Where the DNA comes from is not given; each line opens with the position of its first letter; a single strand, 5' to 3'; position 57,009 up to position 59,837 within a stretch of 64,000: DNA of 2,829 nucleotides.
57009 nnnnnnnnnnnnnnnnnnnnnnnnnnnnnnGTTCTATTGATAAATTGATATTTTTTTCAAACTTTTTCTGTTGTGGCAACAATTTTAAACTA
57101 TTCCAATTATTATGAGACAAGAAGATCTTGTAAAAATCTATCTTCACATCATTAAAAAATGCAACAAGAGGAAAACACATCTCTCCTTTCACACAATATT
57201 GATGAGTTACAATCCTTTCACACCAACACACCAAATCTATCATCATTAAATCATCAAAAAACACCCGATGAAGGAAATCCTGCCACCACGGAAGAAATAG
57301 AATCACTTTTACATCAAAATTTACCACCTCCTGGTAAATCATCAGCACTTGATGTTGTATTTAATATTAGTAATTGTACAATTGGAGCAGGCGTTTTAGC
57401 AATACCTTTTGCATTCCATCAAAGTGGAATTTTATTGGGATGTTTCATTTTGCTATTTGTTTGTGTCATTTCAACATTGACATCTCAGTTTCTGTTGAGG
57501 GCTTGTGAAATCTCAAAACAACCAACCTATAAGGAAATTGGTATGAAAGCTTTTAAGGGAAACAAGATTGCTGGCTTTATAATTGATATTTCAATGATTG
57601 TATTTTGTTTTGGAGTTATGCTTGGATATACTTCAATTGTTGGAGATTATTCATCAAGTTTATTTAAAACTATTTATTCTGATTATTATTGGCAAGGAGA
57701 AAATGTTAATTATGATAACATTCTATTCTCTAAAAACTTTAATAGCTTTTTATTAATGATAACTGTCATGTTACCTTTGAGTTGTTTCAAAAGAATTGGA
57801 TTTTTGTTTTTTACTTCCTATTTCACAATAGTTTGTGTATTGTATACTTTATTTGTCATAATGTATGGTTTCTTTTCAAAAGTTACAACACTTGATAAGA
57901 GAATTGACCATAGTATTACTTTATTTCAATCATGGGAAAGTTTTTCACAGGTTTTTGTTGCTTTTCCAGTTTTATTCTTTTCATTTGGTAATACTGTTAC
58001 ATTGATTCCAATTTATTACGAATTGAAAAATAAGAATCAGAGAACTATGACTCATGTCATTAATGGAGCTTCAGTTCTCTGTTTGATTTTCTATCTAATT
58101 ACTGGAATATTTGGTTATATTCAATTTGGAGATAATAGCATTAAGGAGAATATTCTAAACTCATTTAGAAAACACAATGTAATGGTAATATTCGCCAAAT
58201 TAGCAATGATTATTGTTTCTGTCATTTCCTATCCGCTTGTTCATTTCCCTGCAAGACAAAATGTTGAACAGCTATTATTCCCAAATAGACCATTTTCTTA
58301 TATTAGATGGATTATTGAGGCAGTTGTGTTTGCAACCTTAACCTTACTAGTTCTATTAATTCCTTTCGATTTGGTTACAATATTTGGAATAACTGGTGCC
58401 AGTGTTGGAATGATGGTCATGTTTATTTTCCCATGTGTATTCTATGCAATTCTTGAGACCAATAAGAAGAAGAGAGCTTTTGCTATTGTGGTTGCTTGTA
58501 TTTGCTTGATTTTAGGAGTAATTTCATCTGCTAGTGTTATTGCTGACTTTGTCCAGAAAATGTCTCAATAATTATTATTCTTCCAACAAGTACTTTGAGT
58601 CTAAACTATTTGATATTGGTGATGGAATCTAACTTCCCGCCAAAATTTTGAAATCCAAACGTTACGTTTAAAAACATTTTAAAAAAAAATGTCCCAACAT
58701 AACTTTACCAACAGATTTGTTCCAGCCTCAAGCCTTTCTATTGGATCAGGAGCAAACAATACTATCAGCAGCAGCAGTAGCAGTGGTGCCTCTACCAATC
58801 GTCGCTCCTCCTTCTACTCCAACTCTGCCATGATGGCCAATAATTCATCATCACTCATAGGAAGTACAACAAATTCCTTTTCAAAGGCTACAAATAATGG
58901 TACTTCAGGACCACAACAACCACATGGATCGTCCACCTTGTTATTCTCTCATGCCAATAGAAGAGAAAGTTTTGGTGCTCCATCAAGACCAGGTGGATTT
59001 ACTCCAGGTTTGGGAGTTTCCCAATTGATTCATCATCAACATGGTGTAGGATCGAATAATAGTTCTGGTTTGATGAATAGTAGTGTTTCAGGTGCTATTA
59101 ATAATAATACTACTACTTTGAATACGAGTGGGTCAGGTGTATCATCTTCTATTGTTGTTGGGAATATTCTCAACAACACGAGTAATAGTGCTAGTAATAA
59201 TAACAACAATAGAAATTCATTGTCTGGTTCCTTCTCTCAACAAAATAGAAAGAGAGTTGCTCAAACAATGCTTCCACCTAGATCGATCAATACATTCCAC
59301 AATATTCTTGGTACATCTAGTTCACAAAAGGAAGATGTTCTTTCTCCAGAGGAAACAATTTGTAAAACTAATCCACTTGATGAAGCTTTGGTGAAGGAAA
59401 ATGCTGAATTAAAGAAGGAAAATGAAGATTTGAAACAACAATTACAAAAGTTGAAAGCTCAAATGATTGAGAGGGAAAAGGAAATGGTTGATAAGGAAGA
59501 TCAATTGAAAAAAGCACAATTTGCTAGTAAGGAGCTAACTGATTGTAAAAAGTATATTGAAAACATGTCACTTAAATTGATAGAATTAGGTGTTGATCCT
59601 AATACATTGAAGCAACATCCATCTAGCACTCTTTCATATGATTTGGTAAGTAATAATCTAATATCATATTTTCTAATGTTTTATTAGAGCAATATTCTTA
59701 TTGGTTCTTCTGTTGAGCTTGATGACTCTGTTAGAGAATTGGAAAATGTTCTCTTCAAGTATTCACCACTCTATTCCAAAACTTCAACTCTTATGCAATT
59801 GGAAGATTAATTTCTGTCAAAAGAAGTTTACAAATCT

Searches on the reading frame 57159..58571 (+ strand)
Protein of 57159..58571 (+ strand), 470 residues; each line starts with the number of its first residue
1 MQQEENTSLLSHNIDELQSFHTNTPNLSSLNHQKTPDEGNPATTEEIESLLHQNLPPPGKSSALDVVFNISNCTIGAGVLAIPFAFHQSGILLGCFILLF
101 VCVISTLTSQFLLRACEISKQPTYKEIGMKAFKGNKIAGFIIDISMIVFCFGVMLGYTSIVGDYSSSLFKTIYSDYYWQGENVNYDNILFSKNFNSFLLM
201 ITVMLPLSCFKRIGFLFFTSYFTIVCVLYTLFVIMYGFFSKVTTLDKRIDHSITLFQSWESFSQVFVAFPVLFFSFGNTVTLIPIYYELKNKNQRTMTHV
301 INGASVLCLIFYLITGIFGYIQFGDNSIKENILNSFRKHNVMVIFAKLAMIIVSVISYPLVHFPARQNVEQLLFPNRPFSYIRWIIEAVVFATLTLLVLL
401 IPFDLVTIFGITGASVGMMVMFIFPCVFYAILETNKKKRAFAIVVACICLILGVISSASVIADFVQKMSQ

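Call 48: search_protein_families(library=pfam, proteins=[window:57159-58571:+], max_evalue=0.001)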
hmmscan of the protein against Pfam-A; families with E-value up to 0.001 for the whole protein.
window:57159-58571:+ (470 aa): 2 families
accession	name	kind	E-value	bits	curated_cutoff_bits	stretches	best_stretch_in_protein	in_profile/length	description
PF01490.24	Aa_trans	-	4e-58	197.5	25.6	1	60-462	2-406/410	Transmembrane amino acid transporter protein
PF03222.19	Trp_Tyr_perm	-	6.2e-08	32.6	22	1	63-447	5-376/393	Tryptophan/tyrosine permease family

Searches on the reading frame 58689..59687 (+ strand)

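Call 48: search_protein_families(library=pfam, proteins=[window:58689-59687:+], max_evalue=0.001)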
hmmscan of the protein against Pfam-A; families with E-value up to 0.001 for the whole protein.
window:58689-59687:+ (332 aa): 1 family
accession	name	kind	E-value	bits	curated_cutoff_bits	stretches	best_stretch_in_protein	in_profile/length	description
PF07989.16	Cnn_1N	-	0.00046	20.7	28.5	1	230-266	37-73/74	Centrosomin N-terminal motif 1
